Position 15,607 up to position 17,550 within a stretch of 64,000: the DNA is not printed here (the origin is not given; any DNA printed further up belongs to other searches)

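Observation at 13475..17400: Periplasmic FAD oxidoreductase translationally coupled to a NosR-like 2xFMN-bind polyferredoxin membrane protein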

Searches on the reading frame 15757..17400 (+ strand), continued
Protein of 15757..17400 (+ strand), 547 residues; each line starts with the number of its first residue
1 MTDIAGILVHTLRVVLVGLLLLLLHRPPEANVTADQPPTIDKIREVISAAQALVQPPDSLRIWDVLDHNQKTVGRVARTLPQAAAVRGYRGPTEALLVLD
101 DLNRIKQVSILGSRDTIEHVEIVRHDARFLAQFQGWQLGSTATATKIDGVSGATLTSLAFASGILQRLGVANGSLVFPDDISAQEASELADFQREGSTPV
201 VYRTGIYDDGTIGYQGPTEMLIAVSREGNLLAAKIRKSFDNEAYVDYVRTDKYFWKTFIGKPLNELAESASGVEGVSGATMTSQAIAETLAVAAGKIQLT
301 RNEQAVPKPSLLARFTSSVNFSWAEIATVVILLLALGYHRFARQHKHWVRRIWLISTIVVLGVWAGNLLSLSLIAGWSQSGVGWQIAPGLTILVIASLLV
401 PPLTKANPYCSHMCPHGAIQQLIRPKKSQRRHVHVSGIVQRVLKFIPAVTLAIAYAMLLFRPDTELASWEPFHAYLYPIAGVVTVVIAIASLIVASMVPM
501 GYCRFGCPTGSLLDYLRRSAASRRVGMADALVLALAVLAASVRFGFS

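Call 22: find_related_loci(query=A1, collection=genome_contigs, flank=10000)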
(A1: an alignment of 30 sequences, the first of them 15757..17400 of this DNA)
Query A1 (547 aa) in genome_contigs; peptide patterns used: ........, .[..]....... (x = any residue, [..] = any of these).
600 stretches matched a pattern (row limit reached: there are more); 308 encode a relative of the query (tblastn E <= 1e-3); the best 80 are kept; 80 distinct loci.
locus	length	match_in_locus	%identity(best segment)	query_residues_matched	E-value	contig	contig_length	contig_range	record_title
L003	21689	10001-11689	51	6-544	0e+0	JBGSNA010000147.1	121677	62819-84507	MAG: Pirellulaceae bacterium isolate JTS-AC244 k141_1180148, whole genome shotgun sequence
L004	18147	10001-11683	54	6-542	5e-177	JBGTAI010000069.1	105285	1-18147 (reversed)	MAG: Pirellulaceae bacterium isolate JTS-AC7 k141_4429228, whole genome shotgun sequence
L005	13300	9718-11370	47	7-543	2e-156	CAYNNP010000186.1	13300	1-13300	MAG TPA_asm: uncultured Pirellulaceae bacterium isolate binchicken_co258_118 genome assembly, contig: NODE_3156_length_1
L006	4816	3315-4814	51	5-498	9e-152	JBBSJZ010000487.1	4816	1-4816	MAG: Pirellulales bacterium isolate LS4_metabat2.168 LS4_metabat2.168_K_1528979_L_4816_cov_11.0000, whole genome shotgun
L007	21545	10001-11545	47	10-525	3e-147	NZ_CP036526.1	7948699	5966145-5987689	Stieleria marina strain K23_9 chromosome, complete genome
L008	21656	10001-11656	44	7-544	8e-146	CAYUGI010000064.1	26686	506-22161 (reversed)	MAG TPA_asm: uncultured Pirellulaceae bacterium isolate SRP268394_co2_48 genome assembly, contig: NODE_2621_length_26686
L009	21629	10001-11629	44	8-535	8e-145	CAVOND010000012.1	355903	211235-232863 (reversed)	MAG: Pirellulaceae bacterium isolate MFD09779.bin.2.171 genome assembly, contig: contig_42032, whole genome shotgun sequ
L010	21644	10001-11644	45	8-539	2e-144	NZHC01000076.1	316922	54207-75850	MAG: Rhodopirellula sp. isolate MED661 71601, whole genome shotgun sequence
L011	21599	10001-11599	44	2-539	3e-144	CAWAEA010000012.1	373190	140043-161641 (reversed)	MAG: Pirellulaceae bacterium isolate MFD03250.bin.2.20 genome assembly, contig: contig_193, whole genome shotgun sequenc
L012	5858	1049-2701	46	9-544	1e-144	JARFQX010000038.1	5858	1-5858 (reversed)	MAG: Rubripirellula sp. isolate MAG_Ve_Sed_35 k141_9265358, whole genome shotgun sequence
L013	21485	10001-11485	46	8-539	1e-143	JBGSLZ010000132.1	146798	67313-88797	MAG: Rubripirellula sp. isolate JTS-AC219 k141_576018, whole genome shotgun sequence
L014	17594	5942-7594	44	10-544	3e-143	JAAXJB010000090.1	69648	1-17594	MAG: Rubripirellula sp. isolate SW22112_bin_5 NODE_145_length_69648_cov_19.483942, whole genome shotgun sequence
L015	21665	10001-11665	44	8-543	4e-141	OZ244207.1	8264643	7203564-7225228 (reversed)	MAG: Rubripirellula sp. isolate 81bcb08a-077e-453e-87ee-80c46bb080ef genome assembly, chromosome: 1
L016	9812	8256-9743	45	32-529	4e-141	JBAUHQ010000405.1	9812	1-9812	MAG: Pirellulaceae bacterium isolate MFD03264_ilm_asm_bin17 k127_221709, whole genome shotgun sequence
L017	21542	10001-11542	45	37-539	3e-140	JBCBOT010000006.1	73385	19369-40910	MAG: Planctomycetota bacterium isolate J06633_13 NODE_6_length_73385_cov_6.615322, whole genome shotgun sequence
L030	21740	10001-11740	44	4-543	2e-133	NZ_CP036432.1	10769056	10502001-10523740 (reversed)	Stieleria magnilauensis strain TBK1r chromosome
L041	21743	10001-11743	41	8-544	9e-128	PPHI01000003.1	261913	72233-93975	Rhodopirellula baltica strain BR-MGV Assembly_2_53_len_T:261913, whole genome shotgun sequence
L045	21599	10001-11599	44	30-524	4e-125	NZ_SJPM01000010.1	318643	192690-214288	Neorhodopirellula pilleata strain Pla100 Pla100_contig00010, whole genome shotgun sequence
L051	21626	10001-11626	37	7-537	2e-109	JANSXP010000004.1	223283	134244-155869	MAG: Planctomycetaceae bacterium isolate bin.28 k141_207260_length_223283_cov_13.0000, whole genome shotgun sequence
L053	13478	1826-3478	38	6-539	6e-107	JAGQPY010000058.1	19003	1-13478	MAG: Planctomycetaceae bacterium isolate HKST-UBA52 NODE_58_length_19003_cov_4.709817, whole genome shotgun sequence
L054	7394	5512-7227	38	4-544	9e-107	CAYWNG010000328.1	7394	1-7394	MAG TPA_asm: uncultured Pirellulaceae bacterium isolate binchicken_co214_133 genome assembly, contig: NODE_13105_length_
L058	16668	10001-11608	38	9-529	2e-97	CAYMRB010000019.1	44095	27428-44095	MAG TPA_asm: uncultured Planctomycetia bacterium isolate SRP077602_co5_567 genome assembly, contig: NODE_4066_length_440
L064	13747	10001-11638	35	7-539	2e-93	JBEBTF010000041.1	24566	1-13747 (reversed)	MAG: Planctomicrobium piriforme isolate T2.bin.170 NODE_6661_length_24566_cov_38.153441, whole genome shotgun sequence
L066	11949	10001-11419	38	61-522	1e-91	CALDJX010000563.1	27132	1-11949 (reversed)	MAG TPA_asm: uncultured Planctomyces sp. isolate ERR2206765_bin.70_CONCOCT_v1.1_MAG genome assembly, contig: ERZ887991.1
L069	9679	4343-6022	35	6-544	7e-91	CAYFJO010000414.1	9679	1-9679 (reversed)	MAG TPA_asm: uncultured Pirellulaceae bacterium isolate ERP003628_co1_109 genome assembly, contig: NODE_5006_length_9679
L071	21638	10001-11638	36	9-539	9e-91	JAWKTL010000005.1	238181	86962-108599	MAG: Pirellulaceae bacterium isolate ABC2.170 ABC2.170.fa-5, whole genome shotgun sequence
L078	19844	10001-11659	33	7-544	1e-88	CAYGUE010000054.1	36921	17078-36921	MAG TPA_asm: uncultured Pirellulaceae bacterium isolate ERP117304_co3_8 genome assembly, contig: NODE_1677_length_36921_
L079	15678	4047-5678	36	9-516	1e-88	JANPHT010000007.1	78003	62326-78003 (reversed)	MAG: Planctomycetota bacterium isolate VAR_69_concoct_236 VAR_69_k141_4564908, whole genome shotgun sequence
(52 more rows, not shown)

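Call 25: search_protein_families(library=pfam, proteins=[L041:9362-9946:+, L041:9971-11752:+, L041:11760-12695:+, L041:12752-13252:+, L041:13283-14245:+, L041:14266-16740:+, L041:8302-9288:+, L030:4389-9092:+, L045:8238-9872:+, L045:11850-14393:+], max_evalue=0.001)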
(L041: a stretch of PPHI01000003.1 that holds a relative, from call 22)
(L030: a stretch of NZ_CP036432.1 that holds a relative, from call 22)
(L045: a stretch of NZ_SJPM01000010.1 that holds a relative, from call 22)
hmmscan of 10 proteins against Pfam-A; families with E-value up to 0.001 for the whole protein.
L041:9362-9946:+ (194 aa): 1 family
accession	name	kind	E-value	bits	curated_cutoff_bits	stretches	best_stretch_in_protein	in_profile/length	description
PF00472.26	RF-1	-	1e-14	54.9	35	1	36-95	10-70/116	RF-1 domain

L041:9971-11752:+ (593 aa): 2 families
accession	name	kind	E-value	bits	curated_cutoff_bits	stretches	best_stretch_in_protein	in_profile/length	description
PF04205.19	FMN_bind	-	3.4e-14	53.7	22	1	94-175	1-72/77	FMN-binding domain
PF12801.12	Fer4_5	-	2.1e-10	40.8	22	1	435-475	3-40/48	4Fe-4S binding domain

L041:11760-12695:+ (311 aa): 0 families

L041:12752-13252:+ (166 aa): 2 families
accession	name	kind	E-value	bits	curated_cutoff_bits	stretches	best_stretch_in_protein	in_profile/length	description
PF00392.27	GntR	-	6.7e-12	45.3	27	1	40-102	2-64/64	Bacterial regulatory proteins, gntR family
PF13730.12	HTH_36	-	0.00082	19.6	25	0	59-87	22-50/55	Helix-turn-helix domain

L041:13283-14245:+ (320 aa): 3 families
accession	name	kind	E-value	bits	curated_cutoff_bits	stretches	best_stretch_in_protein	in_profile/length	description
PF00005.33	ABC_tran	-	1.6e-25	90.8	25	1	25-164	1-137/137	ABC transporter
PF13304.12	AAA_21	-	1.1e-12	49.1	27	1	131-197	233-302/304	AAA domain, putative AbiEii toxin, Type IV TA system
PF02463.25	SMC_N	-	4e-05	23.6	40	0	129-209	130-213/220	RecF/RecN/SMC N terminal domain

L041:14266-16740:+ (824 aa): 2 families
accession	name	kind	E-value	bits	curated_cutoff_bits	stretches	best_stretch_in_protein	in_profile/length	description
PF13346.12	ABC2_membrane_5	-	1.7e-07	31.4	25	1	67-243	38-200/205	ABC-2 family transporter protein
PF12730.13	ABC2_membrane_4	-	4.8e-06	27.1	27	1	22-187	9-170/179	ABC-2 family transporter protein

L041:8302-9288:+ (328 aa): 6 families
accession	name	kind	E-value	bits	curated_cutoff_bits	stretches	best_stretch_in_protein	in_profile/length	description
PF01370.27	Epimerase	-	2.7e-27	96.2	20.9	1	4-213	1-227/240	NAD dependent epimerase/dehydratase family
PF16363.11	GDP_Man_Dehyd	-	2e-17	64.1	27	1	5-168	1-182/332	GDP-mannose 4,6 dehydratase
PF04321.23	RmlD_sub_bind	-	2.7e-16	59.9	27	1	2-176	1-158/287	RmlD substrate binding domain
PF01073.25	3Beta_HSD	-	1.3e-14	54.3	22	1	40-213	49-231/280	3-beta hydroxysteroid dehydrogenase/isomerase family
PF02719.21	Polysacc_synt_2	-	2.4e-13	50.3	20.2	1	33-111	51-131/293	Polysaccharide biosynthesis protein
PF07993.18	NAD_binding_4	-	4.5e-09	36.3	20.1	1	55-171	86-209/258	Male sterility protein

L030:4389-9092:+ (1567 aa): 5 families
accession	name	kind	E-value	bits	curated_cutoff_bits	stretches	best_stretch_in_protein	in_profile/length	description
PF23500.1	DUF7133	-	2.6e-75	254.6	27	1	467-807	9-384/385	Domain of unknown function (DUF7133)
PF13646.12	HEAT_2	-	2.7e-14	53.6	27.7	2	1092-1179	2-88/88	HEAT repeats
PF13472.12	Lipase_GDSL_2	-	5.6e-12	46.9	32.9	1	177-357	16-178/178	GDSL-like Lipase/Acylhydrolase family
PF07995.17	GSDH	-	0.00041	20.2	25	0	704-775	257-322/332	Glucose / Sorbosone dehydrogenase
PF13442.11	Cytochrome_CBB3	-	0.00043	21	27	0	1285-1333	2-41/68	Cytochrome C oxidase, cbb3-type, subunit III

L045:8238-9872:+ (544 aa): 2 families
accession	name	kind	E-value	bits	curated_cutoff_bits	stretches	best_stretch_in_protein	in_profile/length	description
PF01514.23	YscJ_FliF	-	3.1e-14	53.7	24.4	1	79-215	37-174/179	Secretory protein of YscJ/FliF family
PF08345.17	YscJ_FliF_C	-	3.2e-06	28.1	23.8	1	246-397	3-125/147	Flagellar M-ring protein C-terminal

L045:11850-14393:+ (847 aa): 7 families
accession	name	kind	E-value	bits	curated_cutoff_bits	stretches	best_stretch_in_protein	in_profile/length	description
PF07631.16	PSD4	-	2.2e-40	138.5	23.3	1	498-625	1-128/128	Protein of unknown function (DUF1592)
PF07627.16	PSCyt3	-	6.5e-35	119.8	27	1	652-748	1-97/98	Protein of unknown function (DUF1588)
PF07626.16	PSD3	-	2.2e-17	63.7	23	1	144-207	1-64/65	Protein of unknown function (DUF1587)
PF07624.16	PSD2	-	7.3e-15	54.9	25.8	1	771-844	1-74/74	Protein of unknown function (DUF1585)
PF07637.16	PSD5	-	1.6e-11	44.8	34.2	1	416-490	3-62/62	Protein of unknown function (DUF1595)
PF07635.16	PSCyt1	-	2.1e-10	41.5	22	1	60-107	1-59/59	Planctomycete cytochrome C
PF13442.11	Cytochrome_CBB3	-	2e-05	25.3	27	0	54-117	8-62/68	Cytochrome C oxidase, cbb3-type, subunit III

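Call 37: predict_structure(alignment_id=A1)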
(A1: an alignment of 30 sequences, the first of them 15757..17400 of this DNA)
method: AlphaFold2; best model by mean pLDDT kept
length: 547 residues; sequences in the alignment: 30
mean_pLDDT: 75.9   pTM: 0.59
mean pLDDT of the five models: 75.9, 75.9, 75.5, 74.2, 73.5
residues with pLDDT >= 90: 130; 70-90: 232; 50-70: 137; < 50: 48
segments of 3 or more residues with pLDDT < 50: 306-309, 365-382, 401-409, 465-477
pLDDT, mean of each block of 10 residues (from residue 1): 74 84 66 85 95 92 96 94 71 90 93 82 91 87 63 81 84 68 86 69 84 80 92 91 89 91 88 72 88 87 60 53 61 67 68 79 50 40 56 62 45 69 87 88 79 77 50 48 71 83 67 63 77 88 75
secondary structure, 60 per line:
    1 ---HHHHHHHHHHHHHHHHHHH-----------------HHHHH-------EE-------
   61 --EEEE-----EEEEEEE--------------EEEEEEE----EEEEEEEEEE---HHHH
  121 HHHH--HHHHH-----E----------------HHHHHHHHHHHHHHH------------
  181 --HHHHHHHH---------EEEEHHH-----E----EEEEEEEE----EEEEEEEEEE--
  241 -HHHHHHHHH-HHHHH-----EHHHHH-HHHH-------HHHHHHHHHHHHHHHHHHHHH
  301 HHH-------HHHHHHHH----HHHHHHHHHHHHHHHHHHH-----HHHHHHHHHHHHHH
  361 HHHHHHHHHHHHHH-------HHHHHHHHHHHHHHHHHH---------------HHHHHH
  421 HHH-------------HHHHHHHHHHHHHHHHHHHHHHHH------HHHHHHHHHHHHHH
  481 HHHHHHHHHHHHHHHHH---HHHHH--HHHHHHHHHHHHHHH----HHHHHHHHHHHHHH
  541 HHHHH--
elements in order: H4-22 H40-44 E63-66 E72-78 E93-99 E104-113 H117-124 H127-131 H154-168 H183-190 E200-203 E217-224 E229-238 H242-250 H252-256 H263-267 H269-272 H280-303 H311-318 H323-341 H347-374 H382-399 H415-423 H437-460 H467-497 H501-505 H508-522 H527-545

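Call 41: fold_search(model_id=the predicted structure, library=pdb)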
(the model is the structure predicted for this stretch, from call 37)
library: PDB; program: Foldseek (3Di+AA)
matches with E <= 10: 164; with E <= 0.001: 0
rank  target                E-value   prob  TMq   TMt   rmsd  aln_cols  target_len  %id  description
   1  4xhf_A                6.4e-03  1.00  0.14  0.31   9.9       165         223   19  Crystal structure of Shewanella oneidensis NqrC (released 2015-12-16)
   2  4xhf_C                7.8e-03  1.00  0.15  0.32   9.7       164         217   19  Crystal structure of Shewanella oneidensis NqrC (released 2015-12-16)
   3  4xhf_D                1.5e-02  0.99  0.14  0.31   9.8       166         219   19  Crystal structure of Shewanella oneidensis NqrC (released 2015-12-16)
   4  3few                  2.8e-02  0.14  0.10  0.11  22.9       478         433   12  Structure and Function of Colicin S4, a colicin with a duplicated receptor binding domain (released 2009-01-27)
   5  5wkp_D                9.9e-02  0.99  0.13  0.48   3.5        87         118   15  Crystal Structure of the Human mitochondrial Cysteine Desulfurase in complex with ISD11 and Iron-Sulfur Cluster Scaffo (released 2017-11-15)
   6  7zc6_G                1.1e-01  0.99  0.18  0.44   7.4       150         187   16  Na+ - translocating ferredoxin: NAD+ reductase (Rnf) of C. tetanomorphum (released 2022-09-28)
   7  8ahx_G                1.1e-01  1.00  0.16  0.39   5.2       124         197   21  Cryo-EM structure of the nitrogen-fixation associated NADH:ferredoxin oxidoreductase RNF from Azotobacter vinelandii (released 2023-11-01)
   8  8rb9_G                1.2e-01  0.99  0.18  0.44   5.2       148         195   20  Cryo-EM structure of the NADH:ferredoxin oxidoreductase RNF from Azotobacter vinelandii, NADH added (released 2024-06-26)
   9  5wkp_H                1.2e-01  0.97  0.12  0.43   5.0        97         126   16  Crystal Structure of the Human mitochondrial Cysteine Desulfurase in complex with ISD11 and Iron-Sulfur Cluster Scaffo (released 2017-11-15)
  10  8rb8_G                1.4e-01  1.00  0.15  0.39   4.3       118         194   21  Cryo-EM structure of the NADH:ferredoxin oxidoreductase RNF from Azotobacter vinelandii, purified with 2-ME/TCEP, NADH (released 2024-06-26)
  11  1wfz_MODEL_1_A        1.4e-01  0.99  0.13  0.46   5.8        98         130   14  Solution structure of Iron-sulfur cluster protein U (IscU) (released 2004-11-27)
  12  9eri_G                1.4e-01  0.89  0.15  0.35  11.8       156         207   20  Cryo-EM structure of sodium pumping Rnf complex from Acetobacterium woodii bound to NADH (released 2025-03-05)
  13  8rmc_D                1.5e-01  0.97  0.12  0.41   4.9        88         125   16  Structure of the FDX2-bound core ISC complex (proximal conformation) (released 2024-12-18)
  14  6wi2_D                2.1e-01  0.95  0.12  0.41   5.0        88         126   16  Structure of human mitochondrial complex Nfs1-ISCU2-ISD11 with E.coli ACP1 at 1.95 A resolution (NIAU)2. N-terminal mu (released 2020-04-22)
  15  7rtk_D                2.9e-01  0.97  0.13  0.46   3.7        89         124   16  Structure of the (NIAU)2 complex with N-terminal mutation of ISCU2 Y35D at 2.5 A resolution (released 2021-08-25)
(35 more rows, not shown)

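Call 49: search_protein_families(library=pfam, proteins=[L066:5885-7321:+, L066:3252-5888:+, L066:7209-9614:+], max_evalue=0.001)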
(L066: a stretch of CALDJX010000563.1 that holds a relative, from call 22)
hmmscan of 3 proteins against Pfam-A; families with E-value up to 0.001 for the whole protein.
L066:5885-7321:+ (478 aa): 2 families
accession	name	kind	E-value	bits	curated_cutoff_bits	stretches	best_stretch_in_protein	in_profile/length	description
PF02424.20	ApbE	-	4.1e-86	289.2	25.6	1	76-361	1-263/266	ApbE family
PF04400.18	NqrM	-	3.7e-07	30.3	22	1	421-466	1-38/43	(Na+)-NQR maturation NqrM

L066:3252-5888:+ (878 aa): 4 families
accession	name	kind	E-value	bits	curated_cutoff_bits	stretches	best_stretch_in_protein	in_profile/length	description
PF12740.14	PETase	-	3.9e-06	26.9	28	1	142-242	118-217/263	PET hydrolase-like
PF00326.27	Peptidase_S9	-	5.5e-06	26.4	22.6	0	141-181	56-96/213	Prolyl oligopeptidase family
PF12146.15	Hydrolase_4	-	6.3e-05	22.8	27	0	190-239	188-235/239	Serine aminopeptidase, S33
PF00756.26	Esterase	-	0.00014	22.2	22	1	54-181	10-147/251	Putative esterase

L066:7209-9614:+ (801 aa): 8 families
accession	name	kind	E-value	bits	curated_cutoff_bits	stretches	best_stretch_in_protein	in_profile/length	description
PF12831.13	FAD_oxidored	-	2.7e-69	234.9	27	1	233-627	1-415/416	FAD dependent oxidoreductase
PF25275.1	Golvesin_C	-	1.3e-23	83.9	31.6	1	676-797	10-130/132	Golvesin C-terminal domain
PF01134.28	GIDA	-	2.7e-06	27.1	22.1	1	233-261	1-29/391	Glucose inhibited division protein A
PF13450.12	NAD_binding_8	-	3.8e-06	27.5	21.9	1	236-275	1-40/68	NAD(P)-binding Rossmann-like domain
PF07992.20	Pyr_redox_2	-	6.7e-06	26.2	26.1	1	232-280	143-191/291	Pyridine nucleotide-disulphide oxidoreductase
PF01266.30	DAO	-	7.7e-06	26.1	27.9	1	233-272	1-39/353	FAD dependent oxidoreductase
PF00070.33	Pyr_redox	-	2.8e-05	25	22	1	234-267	2-35/82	Pyridine nucleotide-disulphide oxidoreductase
PF00890.30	FAD_binding_2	-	3.8e-05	23.5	20.4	1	233-269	1-37/414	FAD binding domain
